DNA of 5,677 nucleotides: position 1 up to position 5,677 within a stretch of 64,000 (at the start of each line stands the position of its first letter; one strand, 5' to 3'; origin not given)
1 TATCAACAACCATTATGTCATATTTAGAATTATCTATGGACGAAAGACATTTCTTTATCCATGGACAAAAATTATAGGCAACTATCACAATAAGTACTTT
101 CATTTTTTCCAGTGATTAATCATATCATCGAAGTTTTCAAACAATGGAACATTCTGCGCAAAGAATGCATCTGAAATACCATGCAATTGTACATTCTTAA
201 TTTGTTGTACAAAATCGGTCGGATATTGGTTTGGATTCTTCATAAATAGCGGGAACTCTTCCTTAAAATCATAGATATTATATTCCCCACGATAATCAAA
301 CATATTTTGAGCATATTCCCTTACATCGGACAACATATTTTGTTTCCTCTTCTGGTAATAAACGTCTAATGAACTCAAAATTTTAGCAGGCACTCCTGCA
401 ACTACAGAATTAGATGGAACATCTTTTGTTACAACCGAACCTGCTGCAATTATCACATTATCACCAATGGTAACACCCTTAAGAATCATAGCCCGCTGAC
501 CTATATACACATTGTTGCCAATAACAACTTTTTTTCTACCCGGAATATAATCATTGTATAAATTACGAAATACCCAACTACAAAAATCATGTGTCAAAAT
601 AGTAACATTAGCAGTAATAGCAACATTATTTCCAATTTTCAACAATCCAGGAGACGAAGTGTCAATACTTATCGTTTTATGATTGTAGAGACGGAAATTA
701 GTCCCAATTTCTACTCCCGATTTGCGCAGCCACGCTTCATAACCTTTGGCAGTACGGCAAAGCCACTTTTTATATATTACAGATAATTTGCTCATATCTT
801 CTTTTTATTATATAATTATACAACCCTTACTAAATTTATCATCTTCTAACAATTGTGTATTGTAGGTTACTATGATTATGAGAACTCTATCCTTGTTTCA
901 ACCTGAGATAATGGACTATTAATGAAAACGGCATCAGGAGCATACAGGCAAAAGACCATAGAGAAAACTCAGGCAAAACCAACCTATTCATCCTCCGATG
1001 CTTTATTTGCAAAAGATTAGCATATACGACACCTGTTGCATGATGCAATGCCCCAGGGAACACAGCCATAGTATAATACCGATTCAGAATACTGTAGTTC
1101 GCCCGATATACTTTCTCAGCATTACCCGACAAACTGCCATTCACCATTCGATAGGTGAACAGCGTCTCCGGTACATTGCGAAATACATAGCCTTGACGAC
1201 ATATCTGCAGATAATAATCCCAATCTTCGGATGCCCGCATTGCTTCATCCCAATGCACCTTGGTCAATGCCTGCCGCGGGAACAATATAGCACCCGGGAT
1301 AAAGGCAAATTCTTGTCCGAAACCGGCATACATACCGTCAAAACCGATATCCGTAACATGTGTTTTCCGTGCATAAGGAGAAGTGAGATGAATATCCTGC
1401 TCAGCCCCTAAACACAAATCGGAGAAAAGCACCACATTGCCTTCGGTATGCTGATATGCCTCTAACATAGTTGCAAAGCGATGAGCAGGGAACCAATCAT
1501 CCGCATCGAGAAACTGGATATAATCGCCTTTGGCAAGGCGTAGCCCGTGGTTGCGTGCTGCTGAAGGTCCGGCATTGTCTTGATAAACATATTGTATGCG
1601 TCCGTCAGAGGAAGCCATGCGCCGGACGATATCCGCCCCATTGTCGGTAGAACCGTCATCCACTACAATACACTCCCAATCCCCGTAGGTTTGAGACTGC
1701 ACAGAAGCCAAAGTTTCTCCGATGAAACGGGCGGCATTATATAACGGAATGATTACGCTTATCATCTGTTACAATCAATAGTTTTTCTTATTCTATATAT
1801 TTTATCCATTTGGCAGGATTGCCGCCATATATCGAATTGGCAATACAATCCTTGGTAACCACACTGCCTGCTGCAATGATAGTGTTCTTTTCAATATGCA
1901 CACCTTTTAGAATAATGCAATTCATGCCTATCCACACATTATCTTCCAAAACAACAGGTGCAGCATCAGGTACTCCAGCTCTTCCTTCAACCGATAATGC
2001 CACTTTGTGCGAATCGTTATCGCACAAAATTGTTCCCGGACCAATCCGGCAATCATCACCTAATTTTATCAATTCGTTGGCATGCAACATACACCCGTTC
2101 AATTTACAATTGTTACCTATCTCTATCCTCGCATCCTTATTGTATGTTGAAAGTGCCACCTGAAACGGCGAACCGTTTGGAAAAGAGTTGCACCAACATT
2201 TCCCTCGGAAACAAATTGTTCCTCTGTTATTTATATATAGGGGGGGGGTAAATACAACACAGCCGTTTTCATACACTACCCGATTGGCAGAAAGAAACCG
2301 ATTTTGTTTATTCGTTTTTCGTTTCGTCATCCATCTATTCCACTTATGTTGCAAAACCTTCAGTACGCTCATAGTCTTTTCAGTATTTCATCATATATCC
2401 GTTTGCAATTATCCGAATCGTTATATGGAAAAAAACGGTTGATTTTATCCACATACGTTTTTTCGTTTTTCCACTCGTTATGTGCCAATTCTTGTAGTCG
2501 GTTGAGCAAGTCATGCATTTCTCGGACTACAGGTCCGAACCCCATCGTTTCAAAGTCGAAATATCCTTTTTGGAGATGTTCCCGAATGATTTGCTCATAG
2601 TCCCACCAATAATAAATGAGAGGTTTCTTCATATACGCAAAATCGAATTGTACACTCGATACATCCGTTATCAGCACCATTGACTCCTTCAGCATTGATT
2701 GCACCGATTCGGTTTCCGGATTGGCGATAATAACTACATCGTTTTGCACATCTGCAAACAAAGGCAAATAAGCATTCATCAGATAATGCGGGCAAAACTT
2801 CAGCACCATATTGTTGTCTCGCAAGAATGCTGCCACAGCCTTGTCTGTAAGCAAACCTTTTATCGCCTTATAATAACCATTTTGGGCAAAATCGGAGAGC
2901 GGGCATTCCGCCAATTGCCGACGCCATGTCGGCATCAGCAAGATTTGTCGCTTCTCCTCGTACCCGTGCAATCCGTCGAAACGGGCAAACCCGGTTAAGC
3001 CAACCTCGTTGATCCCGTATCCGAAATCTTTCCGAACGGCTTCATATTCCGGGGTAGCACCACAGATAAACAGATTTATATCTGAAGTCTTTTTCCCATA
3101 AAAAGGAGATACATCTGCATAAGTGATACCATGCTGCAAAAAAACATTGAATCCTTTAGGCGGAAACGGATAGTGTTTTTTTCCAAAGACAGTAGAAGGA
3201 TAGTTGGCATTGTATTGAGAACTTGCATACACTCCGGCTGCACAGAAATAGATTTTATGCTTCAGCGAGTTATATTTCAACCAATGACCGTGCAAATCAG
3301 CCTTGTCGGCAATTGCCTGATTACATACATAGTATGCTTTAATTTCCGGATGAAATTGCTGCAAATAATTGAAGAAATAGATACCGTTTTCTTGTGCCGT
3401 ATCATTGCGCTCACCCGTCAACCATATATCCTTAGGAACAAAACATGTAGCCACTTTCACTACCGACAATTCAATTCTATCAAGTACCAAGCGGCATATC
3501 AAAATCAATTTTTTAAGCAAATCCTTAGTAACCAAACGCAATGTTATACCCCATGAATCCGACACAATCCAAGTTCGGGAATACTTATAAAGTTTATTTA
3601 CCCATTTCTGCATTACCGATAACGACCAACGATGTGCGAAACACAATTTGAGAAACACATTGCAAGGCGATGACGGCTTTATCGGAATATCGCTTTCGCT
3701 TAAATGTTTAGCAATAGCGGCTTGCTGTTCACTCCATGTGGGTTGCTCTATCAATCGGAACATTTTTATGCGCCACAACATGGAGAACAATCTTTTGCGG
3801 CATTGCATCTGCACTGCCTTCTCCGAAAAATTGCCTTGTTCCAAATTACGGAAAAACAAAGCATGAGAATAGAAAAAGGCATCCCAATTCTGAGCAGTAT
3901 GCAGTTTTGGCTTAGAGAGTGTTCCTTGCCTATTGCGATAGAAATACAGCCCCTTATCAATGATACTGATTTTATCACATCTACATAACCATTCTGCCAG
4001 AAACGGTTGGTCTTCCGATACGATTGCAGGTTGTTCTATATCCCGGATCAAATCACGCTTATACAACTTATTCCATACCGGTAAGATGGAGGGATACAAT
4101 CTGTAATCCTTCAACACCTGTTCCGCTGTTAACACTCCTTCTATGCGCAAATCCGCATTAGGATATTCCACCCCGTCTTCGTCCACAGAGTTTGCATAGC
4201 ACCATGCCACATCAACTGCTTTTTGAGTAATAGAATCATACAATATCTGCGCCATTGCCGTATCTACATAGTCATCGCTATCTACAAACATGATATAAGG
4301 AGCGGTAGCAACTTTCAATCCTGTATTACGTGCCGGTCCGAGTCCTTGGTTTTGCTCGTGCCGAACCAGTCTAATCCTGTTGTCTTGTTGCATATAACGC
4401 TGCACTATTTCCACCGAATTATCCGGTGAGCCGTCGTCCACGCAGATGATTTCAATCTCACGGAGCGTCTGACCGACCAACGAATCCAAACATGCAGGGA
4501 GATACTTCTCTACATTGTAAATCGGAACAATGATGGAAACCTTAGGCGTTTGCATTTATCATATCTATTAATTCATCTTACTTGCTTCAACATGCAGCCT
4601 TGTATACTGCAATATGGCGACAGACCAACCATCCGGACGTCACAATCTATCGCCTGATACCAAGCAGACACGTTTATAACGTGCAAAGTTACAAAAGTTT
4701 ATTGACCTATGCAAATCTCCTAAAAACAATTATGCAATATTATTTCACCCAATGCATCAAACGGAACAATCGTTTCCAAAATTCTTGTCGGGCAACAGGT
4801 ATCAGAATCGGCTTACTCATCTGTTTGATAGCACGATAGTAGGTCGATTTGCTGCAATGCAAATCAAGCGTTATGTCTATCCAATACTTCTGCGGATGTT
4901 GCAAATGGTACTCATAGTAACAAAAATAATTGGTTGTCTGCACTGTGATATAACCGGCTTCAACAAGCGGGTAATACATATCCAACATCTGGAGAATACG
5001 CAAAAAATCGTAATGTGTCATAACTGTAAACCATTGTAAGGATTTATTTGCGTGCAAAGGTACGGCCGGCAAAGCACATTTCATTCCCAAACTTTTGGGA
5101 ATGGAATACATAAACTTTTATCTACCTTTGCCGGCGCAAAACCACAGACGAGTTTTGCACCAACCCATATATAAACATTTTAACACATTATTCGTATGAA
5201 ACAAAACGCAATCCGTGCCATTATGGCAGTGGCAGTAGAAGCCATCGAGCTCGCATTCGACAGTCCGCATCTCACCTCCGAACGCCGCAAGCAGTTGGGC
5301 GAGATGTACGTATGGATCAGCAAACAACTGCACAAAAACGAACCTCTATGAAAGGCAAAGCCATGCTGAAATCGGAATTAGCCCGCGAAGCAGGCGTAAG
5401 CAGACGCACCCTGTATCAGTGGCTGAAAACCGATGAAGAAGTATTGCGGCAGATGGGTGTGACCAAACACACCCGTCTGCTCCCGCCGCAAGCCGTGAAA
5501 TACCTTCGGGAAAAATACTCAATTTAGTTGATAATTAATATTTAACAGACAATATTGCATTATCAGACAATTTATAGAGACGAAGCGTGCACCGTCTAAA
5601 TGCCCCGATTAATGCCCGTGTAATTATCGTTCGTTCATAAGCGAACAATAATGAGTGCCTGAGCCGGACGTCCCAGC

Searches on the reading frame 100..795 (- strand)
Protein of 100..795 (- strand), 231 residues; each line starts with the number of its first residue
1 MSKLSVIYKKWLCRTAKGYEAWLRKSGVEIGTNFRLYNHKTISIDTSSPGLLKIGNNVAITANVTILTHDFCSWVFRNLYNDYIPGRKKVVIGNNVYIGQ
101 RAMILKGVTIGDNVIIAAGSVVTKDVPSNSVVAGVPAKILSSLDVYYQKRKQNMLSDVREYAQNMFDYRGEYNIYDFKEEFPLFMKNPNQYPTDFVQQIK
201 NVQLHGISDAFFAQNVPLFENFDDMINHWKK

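Call 9: search_protein_families(library=pfam, proteins=[window:100-795:-], max_evalue=0.001)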
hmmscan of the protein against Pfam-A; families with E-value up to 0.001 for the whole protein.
window:100-795:- (231 aa): 2 families
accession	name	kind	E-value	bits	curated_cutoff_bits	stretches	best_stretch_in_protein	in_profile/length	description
PF00132.30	Hexapep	-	1e-13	50.8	27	1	90-124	2-36/36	Bacterial transferase hexapeptide (six repeats)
PF14602.12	Hexapep_2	-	1.5e-09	37.8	27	1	90-124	2-34/34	Hexapeptide repeat of succinyl-transferase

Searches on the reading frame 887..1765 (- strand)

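Call 9: search_protein_families(library=pfam, proteins=[window:887-1765:-], max_evalue=0.001)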
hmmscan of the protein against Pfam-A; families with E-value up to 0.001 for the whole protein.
window:887-1765:- (292 aa): 5 families
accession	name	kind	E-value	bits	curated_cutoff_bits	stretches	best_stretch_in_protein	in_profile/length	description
PF00535.33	Glycos_transf_2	-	2.4e-37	128.9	23.3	1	3-167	1-164/168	Glycosyl transferase family 2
PF10111.15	Glyco_tranf_2_2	-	5.1e-21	75.8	27.3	1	3-230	1-231/276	Glycosyltransferase like family 2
PF13641.12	Glyco_tranf_2_3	-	2.3e-13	51.2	27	1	2-193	3-199/230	Glycosyltransferase like family 2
PF13632.12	Glyco_trans_2_3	-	1.2e-07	32.2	27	1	82-283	1-183/198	Glycosyl transferase family group 2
PF13704.12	Glyco_tranf_2_4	-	0.00057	20.8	27.5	0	10-91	2-83/98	Glycosyl transferase family 2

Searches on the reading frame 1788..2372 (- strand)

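Call 9: search_protein_families(library=pfam, proteins=[window:1788-2372:-], max_evalue=0.001)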
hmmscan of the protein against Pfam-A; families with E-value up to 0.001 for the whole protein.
window:1788-2372:- (194 aa): 3 families
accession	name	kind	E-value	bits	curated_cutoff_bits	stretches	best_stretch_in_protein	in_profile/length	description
PF00132.30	Hexapep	-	1e-14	53.9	27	1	140-174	2-36/36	Bacterial transferase hexapeptide (six repeats)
PF14602.12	Hexapep_2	-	1.1e-10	41.4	27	1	139-174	1-34/34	Hexapeptide repeat of succinyl-transferase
PF25084.1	LbH_EIF2B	-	1.6e-05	25.3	54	0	140-177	62-98/105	EIF2B subunit epsilon LbH domain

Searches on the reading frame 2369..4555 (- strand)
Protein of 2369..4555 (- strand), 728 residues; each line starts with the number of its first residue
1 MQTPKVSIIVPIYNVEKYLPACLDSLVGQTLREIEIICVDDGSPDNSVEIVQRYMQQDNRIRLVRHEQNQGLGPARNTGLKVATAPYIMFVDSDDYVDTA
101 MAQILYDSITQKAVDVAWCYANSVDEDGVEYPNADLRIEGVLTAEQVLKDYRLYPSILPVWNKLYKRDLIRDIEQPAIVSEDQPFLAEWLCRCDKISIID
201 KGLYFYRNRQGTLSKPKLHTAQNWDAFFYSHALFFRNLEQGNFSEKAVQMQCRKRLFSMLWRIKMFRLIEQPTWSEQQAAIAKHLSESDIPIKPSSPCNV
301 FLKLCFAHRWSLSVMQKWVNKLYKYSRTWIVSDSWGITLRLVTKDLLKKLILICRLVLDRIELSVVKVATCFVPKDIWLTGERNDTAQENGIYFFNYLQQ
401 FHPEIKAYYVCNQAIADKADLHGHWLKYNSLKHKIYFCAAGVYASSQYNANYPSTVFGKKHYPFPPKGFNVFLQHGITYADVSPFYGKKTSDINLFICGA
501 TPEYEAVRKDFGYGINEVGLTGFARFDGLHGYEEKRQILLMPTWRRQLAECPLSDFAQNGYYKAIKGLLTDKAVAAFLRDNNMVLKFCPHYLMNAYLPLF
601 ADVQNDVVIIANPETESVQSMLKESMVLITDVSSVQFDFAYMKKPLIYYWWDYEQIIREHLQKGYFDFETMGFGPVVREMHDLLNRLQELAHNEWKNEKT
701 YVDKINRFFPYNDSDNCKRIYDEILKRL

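Call 9: search_protein_families(library=pfam, proteins=[window:2369-4555:-], max_evalue=0.001)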
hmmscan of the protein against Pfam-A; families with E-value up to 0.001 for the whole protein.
window:2369-4555:- (728 aa): 4 families
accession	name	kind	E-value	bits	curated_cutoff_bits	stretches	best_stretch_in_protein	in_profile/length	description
PF00535.33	Glycos_transf_2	-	1e-38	133.3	23.3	1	7-145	1-140/168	Glycosyl transferase family 2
PF04464.20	Glyphos_transf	-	7.6e-36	124.3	22.1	1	372-726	11-367/367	CDP-Glycerol:Poly(glycerophosphate) glycerophosphotransferase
PF10111.15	Glyco_tranf_2_2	-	6.3e-10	39.4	27.3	1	7-105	1-102/276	Glycosyltransferase like family 2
PF13641.12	Glyco_tranf_2_3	-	0.00023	21.7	27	1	4-97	1-99/230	Glycosyltransferase like family 2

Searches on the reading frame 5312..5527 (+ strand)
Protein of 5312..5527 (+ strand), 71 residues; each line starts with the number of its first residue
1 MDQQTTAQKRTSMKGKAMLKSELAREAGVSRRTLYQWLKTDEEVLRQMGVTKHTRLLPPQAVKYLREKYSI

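Call 48: search_protein_families(library=pfam, proteins=[window:5312-5527:+], max_evalue=0.01)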
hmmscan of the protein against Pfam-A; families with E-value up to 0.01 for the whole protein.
window:5312-5527:+ (71 aa): 12 families
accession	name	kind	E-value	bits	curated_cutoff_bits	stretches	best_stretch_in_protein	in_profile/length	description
PF04218.19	CENP-B_N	-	7.9e-05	22.7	21.2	1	20-47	25-52/53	CENP-B N-terminal DNA-binding domain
PF01527.26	HTH_Tnp_1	-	0.00013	22.5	24.1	1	21-55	27-59/75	Transposase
PF13022.12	HTH_Tnp_1_2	-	0.00016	22.2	27.9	1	18-42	27-51/122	Helix-turn-helix of insertion element transposase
PF13518.12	HTH_28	-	0.00019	21.9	25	1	21-39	16-34/52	Helix-turn-helix domain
PF00376.29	MerR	-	0.00043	20.5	28.2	1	21-39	3-21/38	MerR family regulatory protein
PF13384.12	HTH_23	-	0.00061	20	24.6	1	21-40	21-40/50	Homeodomain-like domain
PF13551.12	HTH_29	-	0.0014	19.1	28.1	1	20-40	15-35/64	Winged helix-turn helix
PF02796.21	HTH_7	-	0.002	18.7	23.8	0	18-39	22-43/45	Helix-turn-helix domain of resolvase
PF15943.11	YdaS_toxin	-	0.0031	17.7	30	1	21-41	12-32/65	Bacterial toxin YdaS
PF00440.29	TetR_N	-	0.0046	17.2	24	0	21-36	20-35/47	Bacterial regulatory proteins, tetR family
PF01381.28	HTH_3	-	0.0049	17.3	23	1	20-38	12-30/55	Helix-turn-helix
PF23125.1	Xre-MbcA-ParS_M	-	0.0093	16.1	27.8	0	21-53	5-38/51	Antitoxin Xre/MbcA/ParS-like, middle domain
